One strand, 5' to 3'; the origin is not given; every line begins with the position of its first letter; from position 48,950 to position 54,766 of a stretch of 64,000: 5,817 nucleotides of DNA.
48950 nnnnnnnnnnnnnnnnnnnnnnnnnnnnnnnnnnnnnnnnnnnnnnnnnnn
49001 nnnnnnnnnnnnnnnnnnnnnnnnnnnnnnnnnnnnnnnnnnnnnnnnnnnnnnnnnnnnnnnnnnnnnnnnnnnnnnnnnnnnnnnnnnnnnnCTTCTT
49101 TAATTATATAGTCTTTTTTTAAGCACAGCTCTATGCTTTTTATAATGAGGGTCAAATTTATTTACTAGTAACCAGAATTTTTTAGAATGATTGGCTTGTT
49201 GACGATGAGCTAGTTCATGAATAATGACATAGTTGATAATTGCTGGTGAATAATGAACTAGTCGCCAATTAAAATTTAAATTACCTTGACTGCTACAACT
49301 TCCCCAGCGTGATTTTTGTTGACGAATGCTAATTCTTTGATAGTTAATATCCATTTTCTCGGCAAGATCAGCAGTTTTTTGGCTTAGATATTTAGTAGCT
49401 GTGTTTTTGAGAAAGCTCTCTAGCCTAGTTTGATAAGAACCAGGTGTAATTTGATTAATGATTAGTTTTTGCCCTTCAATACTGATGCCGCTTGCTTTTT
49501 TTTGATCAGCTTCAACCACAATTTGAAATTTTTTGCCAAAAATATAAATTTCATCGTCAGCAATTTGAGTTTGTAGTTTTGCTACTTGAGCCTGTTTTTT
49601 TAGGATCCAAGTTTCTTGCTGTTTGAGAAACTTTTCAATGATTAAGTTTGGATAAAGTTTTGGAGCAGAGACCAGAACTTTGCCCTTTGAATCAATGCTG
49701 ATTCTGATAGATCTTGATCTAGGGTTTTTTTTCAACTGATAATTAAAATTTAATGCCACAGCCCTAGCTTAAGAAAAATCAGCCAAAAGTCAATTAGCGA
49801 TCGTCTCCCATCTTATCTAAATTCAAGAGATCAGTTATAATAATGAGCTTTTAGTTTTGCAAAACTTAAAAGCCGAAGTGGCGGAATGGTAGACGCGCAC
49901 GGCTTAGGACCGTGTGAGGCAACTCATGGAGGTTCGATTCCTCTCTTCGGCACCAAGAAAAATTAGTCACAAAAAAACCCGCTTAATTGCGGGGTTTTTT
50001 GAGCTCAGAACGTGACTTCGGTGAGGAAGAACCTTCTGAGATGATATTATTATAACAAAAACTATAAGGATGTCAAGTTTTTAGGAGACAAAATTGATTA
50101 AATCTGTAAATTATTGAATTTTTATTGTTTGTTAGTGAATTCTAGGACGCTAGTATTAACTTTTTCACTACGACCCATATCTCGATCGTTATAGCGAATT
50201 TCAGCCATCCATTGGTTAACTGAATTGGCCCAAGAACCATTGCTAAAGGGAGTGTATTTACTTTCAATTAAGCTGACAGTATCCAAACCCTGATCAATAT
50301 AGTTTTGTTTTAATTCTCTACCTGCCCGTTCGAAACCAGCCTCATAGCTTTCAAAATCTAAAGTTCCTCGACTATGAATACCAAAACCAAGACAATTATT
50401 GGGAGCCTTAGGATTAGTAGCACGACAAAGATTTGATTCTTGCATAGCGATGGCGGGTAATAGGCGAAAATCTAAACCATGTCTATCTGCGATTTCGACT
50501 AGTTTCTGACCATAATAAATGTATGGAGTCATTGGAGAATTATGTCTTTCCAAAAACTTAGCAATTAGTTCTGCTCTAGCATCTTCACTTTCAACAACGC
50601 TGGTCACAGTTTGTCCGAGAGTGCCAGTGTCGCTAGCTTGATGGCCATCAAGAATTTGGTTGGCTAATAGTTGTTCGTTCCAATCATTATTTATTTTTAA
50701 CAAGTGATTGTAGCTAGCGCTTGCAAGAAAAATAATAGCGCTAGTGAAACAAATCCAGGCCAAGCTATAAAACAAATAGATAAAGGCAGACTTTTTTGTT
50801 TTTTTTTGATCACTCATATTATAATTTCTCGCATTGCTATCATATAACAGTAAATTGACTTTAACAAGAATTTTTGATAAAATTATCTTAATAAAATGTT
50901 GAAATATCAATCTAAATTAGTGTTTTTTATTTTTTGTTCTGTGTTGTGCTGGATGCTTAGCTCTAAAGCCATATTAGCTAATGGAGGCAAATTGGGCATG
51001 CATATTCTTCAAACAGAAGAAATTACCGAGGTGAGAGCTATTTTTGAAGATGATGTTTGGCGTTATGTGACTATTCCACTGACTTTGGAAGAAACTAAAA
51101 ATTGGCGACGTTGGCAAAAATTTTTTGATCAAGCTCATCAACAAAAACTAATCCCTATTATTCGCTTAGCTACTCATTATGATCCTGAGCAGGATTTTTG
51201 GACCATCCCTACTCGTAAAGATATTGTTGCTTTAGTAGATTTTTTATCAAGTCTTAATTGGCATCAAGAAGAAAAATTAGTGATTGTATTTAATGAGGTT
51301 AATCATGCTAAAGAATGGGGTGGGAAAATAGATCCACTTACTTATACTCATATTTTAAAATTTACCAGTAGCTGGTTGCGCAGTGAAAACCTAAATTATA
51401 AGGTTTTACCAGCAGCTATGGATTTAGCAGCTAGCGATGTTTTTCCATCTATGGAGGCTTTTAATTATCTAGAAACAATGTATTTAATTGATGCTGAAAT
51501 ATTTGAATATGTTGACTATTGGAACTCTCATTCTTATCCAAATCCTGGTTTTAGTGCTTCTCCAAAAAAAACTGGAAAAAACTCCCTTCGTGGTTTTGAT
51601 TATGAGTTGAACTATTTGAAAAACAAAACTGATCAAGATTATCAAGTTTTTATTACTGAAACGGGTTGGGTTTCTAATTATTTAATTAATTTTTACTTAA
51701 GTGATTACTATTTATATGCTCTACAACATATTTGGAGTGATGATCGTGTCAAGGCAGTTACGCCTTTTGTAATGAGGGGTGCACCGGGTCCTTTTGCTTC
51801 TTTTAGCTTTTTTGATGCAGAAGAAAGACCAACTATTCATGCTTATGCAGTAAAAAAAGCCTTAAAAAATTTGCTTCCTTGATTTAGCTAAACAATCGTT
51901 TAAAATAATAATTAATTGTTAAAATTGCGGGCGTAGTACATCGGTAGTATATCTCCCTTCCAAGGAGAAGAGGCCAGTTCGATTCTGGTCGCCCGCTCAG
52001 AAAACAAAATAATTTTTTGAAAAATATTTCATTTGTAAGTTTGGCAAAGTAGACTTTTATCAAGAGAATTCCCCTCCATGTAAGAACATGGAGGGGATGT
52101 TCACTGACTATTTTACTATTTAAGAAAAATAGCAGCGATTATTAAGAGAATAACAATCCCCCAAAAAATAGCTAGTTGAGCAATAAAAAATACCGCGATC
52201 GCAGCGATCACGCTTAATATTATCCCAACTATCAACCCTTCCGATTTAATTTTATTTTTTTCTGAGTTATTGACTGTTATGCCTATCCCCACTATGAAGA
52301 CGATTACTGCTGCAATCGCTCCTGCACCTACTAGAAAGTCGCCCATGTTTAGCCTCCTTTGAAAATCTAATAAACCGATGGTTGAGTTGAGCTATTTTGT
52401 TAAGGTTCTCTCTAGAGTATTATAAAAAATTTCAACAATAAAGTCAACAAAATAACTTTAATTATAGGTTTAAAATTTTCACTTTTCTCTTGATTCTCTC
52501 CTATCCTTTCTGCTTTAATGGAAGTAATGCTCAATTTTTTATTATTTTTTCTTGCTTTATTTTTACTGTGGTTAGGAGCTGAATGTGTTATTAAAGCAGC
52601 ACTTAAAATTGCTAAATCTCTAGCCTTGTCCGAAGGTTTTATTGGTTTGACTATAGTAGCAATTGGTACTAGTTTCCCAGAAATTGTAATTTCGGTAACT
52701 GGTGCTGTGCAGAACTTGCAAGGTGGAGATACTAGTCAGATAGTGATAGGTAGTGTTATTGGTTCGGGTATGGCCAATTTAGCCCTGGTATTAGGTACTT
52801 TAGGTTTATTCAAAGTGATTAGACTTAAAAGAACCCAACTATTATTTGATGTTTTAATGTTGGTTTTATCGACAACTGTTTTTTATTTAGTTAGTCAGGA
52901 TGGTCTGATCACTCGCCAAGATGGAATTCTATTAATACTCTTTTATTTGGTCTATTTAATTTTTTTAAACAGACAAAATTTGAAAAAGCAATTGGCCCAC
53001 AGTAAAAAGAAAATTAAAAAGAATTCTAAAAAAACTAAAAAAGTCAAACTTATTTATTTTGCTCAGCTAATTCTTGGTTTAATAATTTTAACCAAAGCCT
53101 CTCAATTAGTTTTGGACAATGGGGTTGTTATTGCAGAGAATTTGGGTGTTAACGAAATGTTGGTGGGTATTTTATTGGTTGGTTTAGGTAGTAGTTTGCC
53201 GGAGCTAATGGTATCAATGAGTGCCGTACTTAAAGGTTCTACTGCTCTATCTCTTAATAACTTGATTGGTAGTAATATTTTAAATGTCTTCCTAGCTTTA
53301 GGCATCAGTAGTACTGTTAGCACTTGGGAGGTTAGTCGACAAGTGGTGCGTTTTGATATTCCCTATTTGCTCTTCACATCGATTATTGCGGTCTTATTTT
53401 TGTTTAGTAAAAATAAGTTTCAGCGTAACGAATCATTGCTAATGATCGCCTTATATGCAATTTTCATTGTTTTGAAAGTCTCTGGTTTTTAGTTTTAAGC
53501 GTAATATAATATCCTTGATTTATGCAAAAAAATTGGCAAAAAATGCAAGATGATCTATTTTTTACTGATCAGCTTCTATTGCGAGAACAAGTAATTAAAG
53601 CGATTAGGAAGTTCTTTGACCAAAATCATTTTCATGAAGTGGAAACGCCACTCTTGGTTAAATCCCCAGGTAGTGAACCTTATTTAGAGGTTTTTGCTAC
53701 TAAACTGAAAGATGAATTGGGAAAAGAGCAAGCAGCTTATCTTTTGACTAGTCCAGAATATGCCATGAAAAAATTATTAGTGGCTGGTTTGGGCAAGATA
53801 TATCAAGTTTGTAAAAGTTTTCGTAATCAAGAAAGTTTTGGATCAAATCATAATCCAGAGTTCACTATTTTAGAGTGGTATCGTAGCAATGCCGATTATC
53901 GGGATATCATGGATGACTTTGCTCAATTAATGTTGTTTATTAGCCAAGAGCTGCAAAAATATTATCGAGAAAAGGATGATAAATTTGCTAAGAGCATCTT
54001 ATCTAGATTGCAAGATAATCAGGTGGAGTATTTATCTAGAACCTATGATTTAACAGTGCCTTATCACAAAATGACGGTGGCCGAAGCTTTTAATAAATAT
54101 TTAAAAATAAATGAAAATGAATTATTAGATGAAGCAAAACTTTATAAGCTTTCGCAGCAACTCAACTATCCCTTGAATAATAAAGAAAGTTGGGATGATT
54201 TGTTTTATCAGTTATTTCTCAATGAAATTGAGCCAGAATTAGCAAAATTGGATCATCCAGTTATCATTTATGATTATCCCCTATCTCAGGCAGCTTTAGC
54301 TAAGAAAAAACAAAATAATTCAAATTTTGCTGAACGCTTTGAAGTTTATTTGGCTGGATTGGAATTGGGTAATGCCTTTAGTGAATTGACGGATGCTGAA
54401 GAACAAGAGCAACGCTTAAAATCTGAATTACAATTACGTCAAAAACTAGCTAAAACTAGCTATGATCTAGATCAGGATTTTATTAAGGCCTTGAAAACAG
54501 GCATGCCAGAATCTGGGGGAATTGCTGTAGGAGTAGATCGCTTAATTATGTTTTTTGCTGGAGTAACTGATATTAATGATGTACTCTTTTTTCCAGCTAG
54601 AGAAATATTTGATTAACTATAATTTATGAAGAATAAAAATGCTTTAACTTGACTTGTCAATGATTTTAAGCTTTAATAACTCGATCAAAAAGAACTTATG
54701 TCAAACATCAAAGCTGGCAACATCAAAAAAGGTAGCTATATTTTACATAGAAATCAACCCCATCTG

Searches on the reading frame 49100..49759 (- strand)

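Call 9: search_protein_families(library=pfam, proteins=[window:49100-49759:-], max_evalue=0.001)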
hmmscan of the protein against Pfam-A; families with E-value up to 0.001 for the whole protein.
window:49100-49759:- (219 aa): 1 family
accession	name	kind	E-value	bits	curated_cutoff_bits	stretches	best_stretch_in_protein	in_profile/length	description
PF01863.23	YgjP-like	-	8.1e-55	186.5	26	1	16-215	1-206/207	YgjP-like, metallopeptidase domain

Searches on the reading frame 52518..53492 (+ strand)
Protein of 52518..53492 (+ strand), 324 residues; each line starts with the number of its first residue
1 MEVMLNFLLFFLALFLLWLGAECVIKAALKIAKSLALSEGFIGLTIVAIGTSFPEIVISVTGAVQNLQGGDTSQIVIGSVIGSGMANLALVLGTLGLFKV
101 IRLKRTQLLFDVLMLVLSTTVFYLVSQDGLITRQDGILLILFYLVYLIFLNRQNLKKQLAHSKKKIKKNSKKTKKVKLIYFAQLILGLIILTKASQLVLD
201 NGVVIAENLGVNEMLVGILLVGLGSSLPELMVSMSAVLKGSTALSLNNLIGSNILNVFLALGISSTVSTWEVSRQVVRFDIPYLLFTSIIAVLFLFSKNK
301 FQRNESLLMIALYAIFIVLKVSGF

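Call 10: search_protein_families(library=pfam, proteins=[window:52518-53492:+], max_evalue=0.001)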
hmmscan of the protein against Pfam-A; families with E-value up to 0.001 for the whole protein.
window:52518-53492:+ (324 aa): 1 family
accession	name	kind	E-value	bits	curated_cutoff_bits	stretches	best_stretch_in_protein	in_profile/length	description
PF01699.29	Na_Ca_ex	-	1.1e-56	191.4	24.9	2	180-320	2-149/151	Sodium/calcium exchanger protein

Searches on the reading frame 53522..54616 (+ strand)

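Call 10: search_protein_families(library=pfam, proteins=[window:53522-54616:+], max_evalue=0.001)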
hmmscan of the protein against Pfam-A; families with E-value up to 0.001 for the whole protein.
window:53522-54616:+ (364 aa): 1 family
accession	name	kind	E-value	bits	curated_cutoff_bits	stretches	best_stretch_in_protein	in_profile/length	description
PF00152.25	tRNA-synt_2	-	4.1e-56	190.7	25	1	16-359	20-306/308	tRNA synthetases class II (D, K and N)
